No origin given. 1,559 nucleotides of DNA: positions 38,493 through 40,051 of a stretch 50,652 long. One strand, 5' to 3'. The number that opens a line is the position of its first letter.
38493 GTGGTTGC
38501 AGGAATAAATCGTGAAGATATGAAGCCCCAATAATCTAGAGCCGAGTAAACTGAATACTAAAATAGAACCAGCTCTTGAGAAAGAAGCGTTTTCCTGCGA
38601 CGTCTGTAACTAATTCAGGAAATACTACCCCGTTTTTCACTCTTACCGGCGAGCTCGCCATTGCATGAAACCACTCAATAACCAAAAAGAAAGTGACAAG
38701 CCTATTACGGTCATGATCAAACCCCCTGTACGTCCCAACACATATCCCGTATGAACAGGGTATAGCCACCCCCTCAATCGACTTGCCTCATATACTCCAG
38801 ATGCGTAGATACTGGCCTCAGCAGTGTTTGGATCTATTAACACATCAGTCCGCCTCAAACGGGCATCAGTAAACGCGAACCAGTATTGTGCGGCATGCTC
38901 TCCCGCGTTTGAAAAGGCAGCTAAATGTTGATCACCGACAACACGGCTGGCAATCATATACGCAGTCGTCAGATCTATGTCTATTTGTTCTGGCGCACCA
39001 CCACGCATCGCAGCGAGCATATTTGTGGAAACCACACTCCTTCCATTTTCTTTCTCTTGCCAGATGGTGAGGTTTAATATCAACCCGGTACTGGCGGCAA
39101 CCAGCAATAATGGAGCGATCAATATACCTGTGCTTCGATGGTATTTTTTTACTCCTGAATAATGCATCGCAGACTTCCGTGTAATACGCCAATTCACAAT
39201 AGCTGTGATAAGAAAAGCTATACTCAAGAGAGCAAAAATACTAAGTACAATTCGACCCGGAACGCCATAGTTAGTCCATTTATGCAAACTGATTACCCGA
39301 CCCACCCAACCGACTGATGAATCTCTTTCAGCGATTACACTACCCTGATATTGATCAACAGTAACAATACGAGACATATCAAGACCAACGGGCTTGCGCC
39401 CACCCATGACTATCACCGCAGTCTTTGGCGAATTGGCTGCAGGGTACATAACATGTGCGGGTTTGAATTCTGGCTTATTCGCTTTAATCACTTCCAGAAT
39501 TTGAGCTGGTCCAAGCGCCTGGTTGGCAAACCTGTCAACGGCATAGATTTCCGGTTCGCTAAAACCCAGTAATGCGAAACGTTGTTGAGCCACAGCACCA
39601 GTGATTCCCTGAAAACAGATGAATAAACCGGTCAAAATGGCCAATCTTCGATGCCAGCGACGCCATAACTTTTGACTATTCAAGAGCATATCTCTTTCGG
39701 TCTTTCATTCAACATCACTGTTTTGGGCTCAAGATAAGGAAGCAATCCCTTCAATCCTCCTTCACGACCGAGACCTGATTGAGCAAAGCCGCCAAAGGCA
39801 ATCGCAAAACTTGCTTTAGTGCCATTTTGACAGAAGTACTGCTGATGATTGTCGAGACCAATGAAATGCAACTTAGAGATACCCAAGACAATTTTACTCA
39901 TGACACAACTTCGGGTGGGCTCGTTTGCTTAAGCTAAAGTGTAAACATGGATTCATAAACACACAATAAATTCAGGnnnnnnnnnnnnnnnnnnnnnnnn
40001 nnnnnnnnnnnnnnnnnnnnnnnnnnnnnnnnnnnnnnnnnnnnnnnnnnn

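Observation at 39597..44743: A 4.5-kb lrp-aceE-E2 module sits between two copies of the same gene junction (recombinational insertion signature)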

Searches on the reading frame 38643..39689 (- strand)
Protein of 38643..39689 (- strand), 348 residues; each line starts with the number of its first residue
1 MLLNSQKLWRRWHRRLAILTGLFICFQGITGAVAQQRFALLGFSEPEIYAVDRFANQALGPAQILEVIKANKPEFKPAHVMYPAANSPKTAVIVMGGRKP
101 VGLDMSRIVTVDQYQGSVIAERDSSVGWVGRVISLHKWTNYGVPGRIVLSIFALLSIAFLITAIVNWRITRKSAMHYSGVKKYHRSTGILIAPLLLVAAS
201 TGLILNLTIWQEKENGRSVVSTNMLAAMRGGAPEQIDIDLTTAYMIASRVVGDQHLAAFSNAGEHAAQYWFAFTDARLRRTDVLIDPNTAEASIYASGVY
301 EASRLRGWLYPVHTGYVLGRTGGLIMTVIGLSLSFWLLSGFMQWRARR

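Call 5: search_protein_families(library=pfam, proteins=[window:38643-39689:-])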
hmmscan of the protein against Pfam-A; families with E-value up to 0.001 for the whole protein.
window:38643-39689:- (348 aa): 1 family
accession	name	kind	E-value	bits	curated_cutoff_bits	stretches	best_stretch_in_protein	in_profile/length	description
PF03929.21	PepSY_TM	-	1.7e-31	110.6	28.8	1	10-347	1-295/295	PepSY-associated TM region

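Call 9: find_encoding_contigs(protein=window:38643-39689:-, flank=10000, max_places=10)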
Protein window:38643-39689:- (348 aa): no gene with exactly this product is on record in the collection.

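Call 11: find_homologous_proteins(query=window:38643-39689:-, max_evalue=1e-20)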
Query window:38643-39689:- (348 aa): 20 proteins with E <= 1e-20 among 6635 candidates.
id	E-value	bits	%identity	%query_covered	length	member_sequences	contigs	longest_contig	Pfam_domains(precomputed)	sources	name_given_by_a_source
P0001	1.3e-228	776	100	100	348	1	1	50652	PF03929.22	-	-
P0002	5.7e-118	412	55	96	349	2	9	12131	PF03929.22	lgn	-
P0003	5.4e-116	406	55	96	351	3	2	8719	PF03929.22,PF16357.11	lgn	-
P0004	6.8e-116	405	54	97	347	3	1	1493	PF03929.22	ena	-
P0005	6.7e-115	402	53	99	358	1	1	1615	PF03929.22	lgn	-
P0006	7.7e-115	402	53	97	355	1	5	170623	PF03929.22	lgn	-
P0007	1.2e-114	401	53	97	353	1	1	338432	PF03929.22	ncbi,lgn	ncbi:MAG: PepSY-associated TM helix domain-containing protein [Lysobacterales bacterium]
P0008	2.1e-112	394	53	97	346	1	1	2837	PF03929.22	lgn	-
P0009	4.1e-112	393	55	95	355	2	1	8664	PF03929.22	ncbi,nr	ncbi:MAG: PepSY-associated TM helix domain-containing protein [Woeseiaceae bacterium]|nr:PepSY-assoc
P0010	6.7e-106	372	51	99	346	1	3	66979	PF03929.22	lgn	-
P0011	2.5e-93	331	46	100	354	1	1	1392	PF03929.22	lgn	-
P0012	1.6e-90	322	46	97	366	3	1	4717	PF03929.22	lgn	-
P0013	4.8e-90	320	45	96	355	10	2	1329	PF03929.22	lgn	-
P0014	3.6e-88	314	46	100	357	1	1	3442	PF03929.22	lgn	-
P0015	4.3e-85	304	44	100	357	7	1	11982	PF03929.22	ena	-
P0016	5.5e-85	304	45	97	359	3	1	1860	PF03929.22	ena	-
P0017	9.5e-85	303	46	96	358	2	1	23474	PF03929.22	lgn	-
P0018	1.1e-84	303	47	98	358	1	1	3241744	PF03929.22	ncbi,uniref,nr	ncbi:PepSY-associated TM helix domain-containing protein [Altererythrobacter arenosus]|uniref:PepSY-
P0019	2.0e-83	299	45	95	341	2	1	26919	PF03929.22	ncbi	-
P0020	1.1e-82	296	46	97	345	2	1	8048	PF03929.22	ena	-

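Call 13: find_related_loci(query=A2, collection=genome_contigs, flank=10000)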
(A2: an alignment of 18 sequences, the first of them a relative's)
Query A2 (348 aa) in genome_contigs; peptide patterns used: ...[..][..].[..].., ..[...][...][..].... (x = any residue, [..] = any of these).
36 stretches matched a pattern; 14 encode a relative of the query (tblastn E <= 1e-3); 13 distinct loci.
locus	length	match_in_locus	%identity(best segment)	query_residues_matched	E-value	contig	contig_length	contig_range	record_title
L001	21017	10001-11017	53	10-347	9e-121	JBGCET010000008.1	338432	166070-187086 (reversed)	MAG: Lysobacterales bacterium isolate SGMAG-40 contig8, whole genome shotgun sequence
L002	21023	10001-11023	45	10-348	1e-97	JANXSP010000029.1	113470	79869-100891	MAG: Novosphingobium sp. isolate 337R_metabat_29 337R_k141_584900, whole genome shotgun sequence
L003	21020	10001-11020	46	10-348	2e-97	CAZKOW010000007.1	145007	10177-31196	MAG TPA_asm: uncultured Sphingopyxis sp. isolate binchicken_co319_16 genome assembly, contig: NODE_145_length_145007_cov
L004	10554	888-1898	46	10-344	3e-95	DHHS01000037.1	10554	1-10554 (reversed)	MAG TPA_asm: Sphingomonas sp. UBA4766 UBA4766_contig_425, whole genome shotgun sequence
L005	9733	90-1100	46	10-344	3e-95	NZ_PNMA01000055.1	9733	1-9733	MAG: Hyphomonas sp. isolate DS1.007 DS1_1002216_9733, whole genome shotgun sequence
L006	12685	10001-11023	44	10-348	4e-94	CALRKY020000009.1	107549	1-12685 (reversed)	MAG: Synechococcus sp. UW140 isolate JJ-K1HD4-379-1-mx-bin574 genome assembly, contig: JJ-SEL19C6-181-C63, whole genome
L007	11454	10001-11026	44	10-344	4e-91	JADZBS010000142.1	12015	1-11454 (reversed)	MAG: Gammaproteobacteria bacterium isolate SJ686 c_000001850020, whole genome shotgun sequence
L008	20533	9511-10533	43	10-348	1e-89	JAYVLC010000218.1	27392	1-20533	MAG: Sphingosinicellaceae bacterium isolate GL54_UP_concoct_9 GL54_UP_concoct_9_217, whole genome shotgun sequence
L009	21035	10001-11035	45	5-348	1e-77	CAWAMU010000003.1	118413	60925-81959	MAG: uncultured Alphaproteobacteria bacterium isolate MFD01721.bin.1.101 genome assembly, contig: contig_16314, whole ge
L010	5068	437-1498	36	5-348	2e-72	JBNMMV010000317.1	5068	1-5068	MAG: Limisphaerales bacterium isolate 3300054976_80 Ga0535667_0041507, whole genome shotgun sequence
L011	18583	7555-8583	46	10-348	2e-94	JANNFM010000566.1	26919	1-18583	MAG: Alphaproteobacteria bacterium isolate OTE_75_metabat_297 OTE_75_k141_2949780, whole genome shotgun sequence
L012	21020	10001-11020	46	10-348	2e-97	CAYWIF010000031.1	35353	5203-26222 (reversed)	MAG TPA_asm: uncultured Hyphomicrobium sp. isolate binchicken_co314_68 genome assembly, contig: NODE_799_length_35353_co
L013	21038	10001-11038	47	1-345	1e-101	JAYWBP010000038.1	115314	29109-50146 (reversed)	MAG: Novosphingobium sp. isolate GL93_UP_metabat_12 GL93_UP_metabat_12_37, whole genome shotgun sequence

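Call 15: find_related_loci(query=window:38643-39689:-, collection=metagenome_contigs, flank=10000)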
Query window:38643-39689:- (348 aa) in metagenome_contigs; peptide patterns used: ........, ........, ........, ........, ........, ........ (x = any residue, [..] = any of these).
65 stretches matched a pattern, but none encodes a relative of the query by tblastn (E <= 1e-3).
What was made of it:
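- Tried and rejected: A metagenome scan with PepSY found nothing (call 15).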

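Call 36: search_protein_families(library=ncbifam, proteins=[window:38643-39689:-], max_evalue=1e-10)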
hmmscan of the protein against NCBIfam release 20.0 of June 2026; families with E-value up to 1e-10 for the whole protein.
window:38643-39689:- (348 aa): 0 families

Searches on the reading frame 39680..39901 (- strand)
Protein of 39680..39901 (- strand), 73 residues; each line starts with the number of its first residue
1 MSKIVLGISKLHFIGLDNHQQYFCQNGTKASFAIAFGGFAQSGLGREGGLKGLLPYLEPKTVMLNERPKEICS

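Call 5: search_protein_families(library=pfam, proteins=[window:39680-39901:-])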
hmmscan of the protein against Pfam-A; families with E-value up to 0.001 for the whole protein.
window:39680-39901:- (73 aa): 1 family
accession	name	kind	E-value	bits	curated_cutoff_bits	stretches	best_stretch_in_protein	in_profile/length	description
PF00171.27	Aldedh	-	0.0002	20.5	23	1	31-62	431-461/461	Aldehyde dehydrogenase family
